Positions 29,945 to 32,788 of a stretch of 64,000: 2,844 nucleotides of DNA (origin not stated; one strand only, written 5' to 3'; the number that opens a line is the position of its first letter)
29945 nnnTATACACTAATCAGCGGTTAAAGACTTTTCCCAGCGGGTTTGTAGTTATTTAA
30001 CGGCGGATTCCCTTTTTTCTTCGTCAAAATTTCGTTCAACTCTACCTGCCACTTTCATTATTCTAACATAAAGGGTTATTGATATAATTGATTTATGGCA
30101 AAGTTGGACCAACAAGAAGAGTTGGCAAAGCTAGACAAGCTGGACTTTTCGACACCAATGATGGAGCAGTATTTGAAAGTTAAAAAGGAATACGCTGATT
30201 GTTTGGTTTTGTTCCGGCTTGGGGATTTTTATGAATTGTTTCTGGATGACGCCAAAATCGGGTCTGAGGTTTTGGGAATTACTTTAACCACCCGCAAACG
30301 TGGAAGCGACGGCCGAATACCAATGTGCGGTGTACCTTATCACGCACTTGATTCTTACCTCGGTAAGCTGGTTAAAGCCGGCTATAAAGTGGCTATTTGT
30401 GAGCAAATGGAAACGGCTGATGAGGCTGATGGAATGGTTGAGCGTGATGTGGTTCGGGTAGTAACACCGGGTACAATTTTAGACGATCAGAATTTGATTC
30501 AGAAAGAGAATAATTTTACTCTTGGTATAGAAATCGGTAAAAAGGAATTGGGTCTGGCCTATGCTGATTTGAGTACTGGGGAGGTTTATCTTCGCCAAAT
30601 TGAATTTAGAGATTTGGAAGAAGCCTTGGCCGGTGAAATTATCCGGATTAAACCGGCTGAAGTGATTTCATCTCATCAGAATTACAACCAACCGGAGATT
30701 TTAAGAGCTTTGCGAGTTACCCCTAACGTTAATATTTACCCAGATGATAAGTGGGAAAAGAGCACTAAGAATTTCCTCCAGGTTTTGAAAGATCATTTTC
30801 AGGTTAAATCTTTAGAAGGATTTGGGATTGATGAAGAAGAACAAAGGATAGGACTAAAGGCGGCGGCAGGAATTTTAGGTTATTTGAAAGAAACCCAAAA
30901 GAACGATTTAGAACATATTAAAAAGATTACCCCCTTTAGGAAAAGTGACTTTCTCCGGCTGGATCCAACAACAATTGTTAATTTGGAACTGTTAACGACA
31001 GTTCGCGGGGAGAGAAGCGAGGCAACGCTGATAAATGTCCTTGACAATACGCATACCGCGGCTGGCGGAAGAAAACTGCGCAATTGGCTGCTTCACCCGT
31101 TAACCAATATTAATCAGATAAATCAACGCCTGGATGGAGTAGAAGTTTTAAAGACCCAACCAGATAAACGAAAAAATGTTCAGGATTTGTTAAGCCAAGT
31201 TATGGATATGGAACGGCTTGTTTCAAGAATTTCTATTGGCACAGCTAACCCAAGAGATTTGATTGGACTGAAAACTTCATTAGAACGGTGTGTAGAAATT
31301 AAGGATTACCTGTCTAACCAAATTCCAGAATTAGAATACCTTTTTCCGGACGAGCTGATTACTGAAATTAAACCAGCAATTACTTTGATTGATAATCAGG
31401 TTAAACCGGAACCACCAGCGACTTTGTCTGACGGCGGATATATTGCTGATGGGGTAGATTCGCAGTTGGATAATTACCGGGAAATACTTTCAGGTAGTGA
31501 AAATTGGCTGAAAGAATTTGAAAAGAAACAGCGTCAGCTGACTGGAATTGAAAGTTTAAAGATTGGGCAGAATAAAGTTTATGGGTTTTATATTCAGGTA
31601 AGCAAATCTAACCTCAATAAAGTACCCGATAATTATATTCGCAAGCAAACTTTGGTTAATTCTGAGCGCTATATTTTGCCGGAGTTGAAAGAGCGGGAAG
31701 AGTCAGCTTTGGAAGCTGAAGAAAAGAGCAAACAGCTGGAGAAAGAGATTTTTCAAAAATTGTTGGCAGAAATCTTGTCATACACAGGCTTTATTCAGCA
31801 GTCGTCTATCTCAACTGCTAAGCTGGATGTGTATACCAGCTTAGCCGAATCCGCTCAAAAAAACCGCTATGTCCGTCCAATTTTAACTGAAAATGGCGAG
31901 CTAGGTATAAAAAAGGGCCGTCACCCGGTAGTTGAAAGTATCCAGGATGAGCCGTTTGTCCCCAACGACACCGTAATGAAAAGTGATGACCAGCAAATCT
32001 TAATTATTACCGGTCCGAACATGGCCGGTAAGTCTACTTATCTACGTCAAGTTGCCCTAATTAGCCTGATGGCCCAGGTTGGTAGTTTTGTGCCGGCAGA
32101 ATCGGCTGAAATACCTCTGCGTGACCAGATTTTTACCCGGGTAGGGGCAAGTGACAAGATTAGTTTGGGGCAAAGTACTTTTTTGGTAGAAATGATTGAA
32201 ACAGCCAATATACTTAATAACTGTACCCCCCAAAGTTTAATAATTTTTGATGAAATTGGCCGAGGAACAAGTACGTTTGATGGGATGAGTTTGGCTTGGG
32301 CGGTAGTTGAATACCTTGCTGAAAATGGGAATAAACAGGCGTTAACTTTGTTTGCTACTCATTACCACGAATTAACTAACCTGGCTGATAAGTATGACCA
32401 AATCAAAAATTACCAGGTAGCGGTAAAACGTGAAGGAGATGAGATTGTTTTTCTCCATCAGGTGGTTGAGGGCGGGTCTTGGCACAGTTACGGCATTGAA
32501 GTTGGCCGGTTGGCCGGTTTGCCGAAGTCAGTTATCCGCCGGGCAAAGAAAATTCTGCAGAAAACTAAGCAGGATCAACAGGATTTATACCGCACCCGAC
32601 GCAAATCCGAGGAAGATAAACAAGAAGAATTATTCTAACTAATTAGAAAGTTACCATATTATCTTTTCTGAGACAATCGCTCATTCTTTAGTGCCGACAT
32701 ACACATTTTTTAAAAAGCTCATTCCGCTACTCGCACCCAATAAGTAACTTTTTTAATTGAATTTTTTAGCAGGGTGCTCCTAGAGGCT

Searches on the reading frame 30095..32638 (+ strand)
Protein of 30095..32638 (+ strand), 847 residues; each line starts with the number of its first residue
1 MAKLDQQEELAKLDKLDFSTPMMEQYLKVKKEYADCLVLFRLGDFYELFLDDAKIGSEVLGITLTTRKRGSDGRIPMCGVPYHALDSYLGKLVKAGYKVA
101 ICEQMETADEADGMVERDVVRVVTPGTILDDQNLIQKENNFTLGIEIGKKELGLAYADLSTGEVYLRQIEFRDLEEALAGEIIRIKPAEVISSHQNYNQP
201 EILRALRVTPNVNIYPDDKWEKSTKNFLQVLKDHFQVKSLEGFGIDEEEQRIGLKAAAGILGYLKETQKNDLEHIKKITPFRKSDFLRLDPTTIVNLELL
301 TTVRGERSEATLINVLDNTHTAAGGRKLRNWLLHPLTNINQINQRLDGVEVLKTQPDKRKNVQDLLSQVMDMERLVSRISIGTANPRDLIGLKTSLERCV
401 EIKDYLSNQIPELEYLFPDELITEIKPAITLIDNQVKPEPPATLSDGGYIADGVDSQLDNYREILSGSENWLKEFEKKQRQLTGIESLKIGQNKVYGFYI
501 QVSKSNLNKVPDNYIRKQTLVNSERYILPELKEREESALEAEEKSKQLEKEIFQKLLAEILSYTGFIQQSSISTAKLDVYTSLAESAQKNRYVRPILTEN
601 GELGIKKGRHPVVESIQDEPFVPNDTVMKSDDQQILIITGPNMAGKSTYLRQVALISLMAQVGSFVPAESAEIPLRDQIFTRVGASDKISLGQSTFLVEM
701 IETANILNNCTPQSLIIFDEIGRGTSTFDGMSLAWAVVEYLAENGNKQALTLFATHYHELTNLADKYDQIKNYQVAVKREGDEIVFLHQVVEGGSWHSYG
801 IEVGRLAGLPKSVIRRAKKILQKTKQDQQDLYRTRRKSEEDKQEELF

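Call 70: search_protein_families(library=pfam, proteins=[window:30095-32638:+], max_evalue=0.00001)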
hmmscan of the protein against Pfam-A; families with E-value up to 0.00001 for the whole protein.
window:30095-32638:+ (847 aa): 5 families
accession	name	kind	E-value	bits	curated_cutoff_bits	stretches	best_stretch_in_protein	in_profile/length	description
PF00488.27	MutS_V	-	1.4e-83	279.9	30.2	1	636-823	1-186/188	MutS domain V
PF05192.23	MutS_III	-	3.5e-47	161.7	34.1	1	292-584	1-194/194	MutS domain III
PF01624.25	MutS_I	-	2.5e-45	153.7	20.6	1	20-131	1-112/113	MutS domain I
PF05190.23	MutS_IV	-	7.2e-30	103.6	22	1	453-544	1-92/92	MutS family domain IV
PF05188.22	MutS_II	-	2.9e-20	73.4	25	1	149-276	11-133/133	MutS domain II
